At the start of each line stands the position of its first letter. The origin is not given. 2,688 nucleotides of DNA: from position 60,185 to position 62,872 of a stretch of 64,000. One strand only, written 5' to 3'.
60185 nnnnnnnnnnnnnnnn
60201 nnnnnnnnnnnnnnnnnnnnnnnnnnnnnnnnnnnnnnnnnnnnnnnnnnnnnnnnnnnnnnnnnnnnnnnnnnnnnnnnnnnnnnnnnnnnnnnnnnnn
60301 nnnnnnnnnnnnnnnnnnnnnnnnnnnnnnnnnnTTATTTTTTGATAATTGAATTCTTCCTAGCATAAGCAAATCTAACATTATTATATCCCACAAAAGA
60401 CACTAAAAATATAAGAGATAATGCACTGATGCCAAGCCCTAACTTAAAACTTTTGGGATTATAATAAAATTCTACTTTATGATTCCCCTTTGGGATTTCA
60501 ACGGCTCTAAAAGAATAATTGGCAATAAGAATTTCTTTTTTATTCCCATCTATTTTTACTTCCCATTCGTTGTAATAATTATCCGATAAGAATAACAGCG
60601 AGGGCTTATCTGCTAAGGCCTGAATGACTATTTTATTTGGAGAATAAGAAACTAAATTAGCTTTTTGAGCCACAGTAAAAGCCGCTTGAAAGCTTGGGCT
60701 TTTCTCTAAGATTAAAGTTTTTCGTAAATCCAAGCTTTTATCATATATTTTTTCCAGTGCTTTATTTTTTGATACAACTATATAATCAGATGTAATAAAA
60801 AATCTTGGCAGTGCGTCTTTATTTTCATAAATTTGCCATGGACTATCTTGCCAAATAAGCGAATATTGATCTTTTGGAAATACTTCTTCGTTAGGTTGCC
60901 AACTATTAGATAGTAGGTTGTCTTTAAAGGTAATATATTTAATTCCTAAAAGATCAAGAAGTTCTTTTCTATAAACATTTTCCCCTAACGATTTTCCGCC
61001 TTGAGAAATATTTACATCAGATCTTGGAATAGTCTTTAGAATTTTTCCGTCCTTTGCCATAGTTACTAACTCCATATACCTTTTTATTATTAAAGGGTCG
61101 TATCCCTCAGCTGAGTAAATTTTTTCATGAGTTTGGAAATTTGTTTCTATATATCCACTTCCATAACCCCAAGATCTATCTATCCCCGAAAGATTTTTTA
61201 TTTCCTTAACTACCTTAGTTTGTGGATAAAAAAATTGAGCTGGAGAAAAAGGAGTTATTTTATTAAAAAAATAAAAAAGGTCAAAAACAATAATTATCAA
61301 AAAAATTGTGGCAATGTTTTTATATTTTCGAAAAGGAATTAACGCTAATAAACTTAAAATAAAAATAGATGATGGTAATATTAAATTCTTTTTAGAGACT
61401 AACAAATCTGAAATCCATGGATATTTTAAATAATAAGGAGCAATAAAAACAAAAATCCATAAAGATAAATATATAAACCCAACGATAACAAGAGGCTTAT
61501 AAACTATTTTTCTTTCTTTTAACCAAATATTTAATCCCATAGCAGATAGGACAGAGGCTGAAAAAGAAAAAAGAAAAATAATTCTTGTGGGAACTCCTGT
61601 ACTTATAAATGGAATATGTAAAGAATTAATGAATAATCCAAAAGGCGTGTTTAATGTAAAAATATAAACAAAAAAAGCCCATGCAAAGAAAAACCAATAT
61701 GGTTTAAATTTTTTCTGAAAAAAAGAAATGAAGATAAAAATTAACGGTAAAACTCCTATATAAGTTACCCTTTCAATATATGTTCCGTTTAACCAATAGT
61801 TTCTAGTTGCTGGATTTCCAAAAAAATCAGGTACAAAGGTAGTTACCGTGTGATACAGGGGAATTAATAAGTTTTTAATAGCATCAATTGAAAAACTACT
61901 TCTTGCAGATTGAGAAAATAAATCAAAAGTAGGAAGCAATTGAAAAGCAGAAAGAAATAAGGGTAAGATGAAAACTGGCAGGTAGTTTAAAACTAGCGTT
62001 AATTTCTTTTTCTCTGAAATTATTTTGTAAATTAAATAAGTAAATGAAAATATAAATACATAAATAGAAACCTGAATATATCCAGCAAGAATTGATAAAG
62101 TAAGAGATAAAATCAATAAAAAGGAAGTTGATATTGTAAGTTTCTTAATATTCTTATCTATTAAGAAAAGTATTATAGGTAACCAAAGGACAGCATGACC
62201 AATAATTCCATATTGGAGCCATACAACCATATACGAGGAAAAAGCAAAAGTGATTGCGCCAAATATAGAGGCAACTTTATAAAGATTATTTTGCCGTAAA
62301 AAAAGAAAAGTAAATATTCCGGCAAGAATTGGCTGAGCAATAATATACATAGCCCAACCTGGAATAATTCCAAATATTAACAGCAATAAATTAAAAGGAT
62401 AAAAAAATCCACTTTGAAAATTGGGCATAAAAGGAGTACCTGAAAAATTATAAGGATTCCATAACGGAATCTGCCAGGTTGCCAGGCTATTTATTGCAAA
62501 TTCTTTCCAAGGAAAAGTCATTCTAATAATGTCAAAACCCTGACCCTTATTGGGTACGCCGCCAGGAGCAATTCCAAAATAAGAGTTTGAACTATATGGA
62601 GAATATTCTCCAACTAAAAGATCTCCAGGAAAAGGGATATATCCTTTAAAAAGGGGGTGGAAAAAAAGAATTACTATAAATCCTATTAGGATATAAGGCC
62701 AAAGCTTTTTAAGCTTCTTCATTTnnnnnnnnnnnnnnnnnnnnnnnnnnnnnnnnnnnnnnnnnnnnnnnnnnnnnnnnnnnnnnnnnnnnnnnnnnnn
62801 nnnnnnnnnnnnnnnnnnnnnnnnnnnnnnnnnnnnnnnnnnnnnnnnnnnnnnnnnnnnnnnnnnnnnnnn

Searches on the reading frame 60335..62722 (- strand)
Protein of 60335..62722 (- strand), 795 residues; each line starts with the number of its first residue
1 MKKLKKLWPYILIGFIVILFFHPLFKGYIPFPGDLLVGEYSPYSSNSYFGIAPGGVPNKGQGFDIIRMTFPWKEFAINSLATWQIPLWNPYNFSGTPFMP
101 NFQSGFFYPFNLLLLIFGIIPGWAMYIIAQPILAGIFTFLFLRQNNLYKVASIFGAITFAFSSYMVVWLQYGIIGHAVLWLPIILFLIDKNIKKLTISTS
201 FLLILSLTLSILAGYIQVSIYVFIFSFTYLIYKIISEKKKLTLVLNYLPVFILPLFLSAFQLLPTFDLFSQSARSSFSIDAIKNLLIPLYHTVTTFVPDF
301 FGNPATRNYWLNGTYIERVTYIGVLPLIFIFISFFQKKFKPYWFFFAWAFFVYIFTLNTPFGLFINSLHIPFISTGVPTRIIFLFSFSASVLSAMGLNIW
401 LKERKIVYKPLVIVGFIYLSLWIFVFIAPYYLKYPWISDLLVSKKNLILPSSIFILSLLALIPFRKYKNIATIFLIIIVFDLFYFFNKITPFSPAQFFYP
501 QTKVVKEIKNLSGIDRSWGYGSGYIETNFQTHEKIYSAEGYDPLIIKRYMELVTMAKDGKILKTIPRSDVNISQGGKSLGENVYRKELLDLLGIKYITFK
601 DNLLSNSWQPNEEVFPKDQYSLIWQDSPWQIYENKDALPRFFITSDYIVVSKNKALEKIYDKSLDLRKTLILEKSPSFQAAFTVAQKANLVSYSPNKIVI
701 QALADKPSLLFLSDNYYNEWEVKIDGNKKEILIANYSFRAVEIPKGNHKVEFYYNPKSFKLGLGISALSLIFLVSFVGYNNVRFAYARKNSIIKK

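Call 54: find_encoding_contigs(protein=window:60335-62722:-, flank=10000, max_places=1)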
Protein window:60335-62722:- (795 aa): 13 contigs read that carry it; 1 place shown.
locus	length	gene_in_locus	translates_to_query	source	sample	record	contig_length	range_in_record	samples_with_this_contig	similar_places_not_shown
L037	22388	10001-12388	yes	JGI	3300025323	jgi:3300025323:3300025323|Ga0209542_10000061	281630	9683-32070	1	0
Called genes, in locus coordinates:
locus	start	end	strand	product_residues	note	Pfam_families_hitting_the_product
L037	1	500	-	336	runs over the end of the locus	PF13489:Methyltransf_23 (weak), PF01209:Ubie_methyltran (weak), PF08241:Methyltransf_11, PF08242:Methyltransf_12, PF13649:Methyltransf_25, PF13847:Methyltransf_31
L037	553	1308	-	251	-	PF00528:BPD_transp_1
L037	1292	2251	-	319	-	PF13379:NMT1_2, PF09084:NMT1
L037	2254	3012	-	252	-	PF00005:ABC_tran, PF13304:AAA_21 (faint)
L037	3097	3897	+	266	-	-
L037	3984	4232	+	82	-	PF01541:GIY-YIG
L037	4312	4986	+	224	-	-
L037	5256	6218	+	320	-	PF00079:Serpin (weak)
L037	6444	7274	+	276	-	PF00535:Glycos_transf_2, PF10111:Glyco_tranf_2_2 (weak)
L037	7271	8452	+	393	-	PF26314:MptA_B_family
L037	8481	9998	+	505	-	PF02366:PMT (weak), PF13231:PMT_2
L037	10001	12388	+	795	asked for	PF09586:YfhO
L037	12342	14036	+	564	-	PF13231:PMT_2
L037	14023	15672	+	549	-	PF13231:PMT_2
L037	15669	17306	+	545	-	PF10131:PTPS_related (weak)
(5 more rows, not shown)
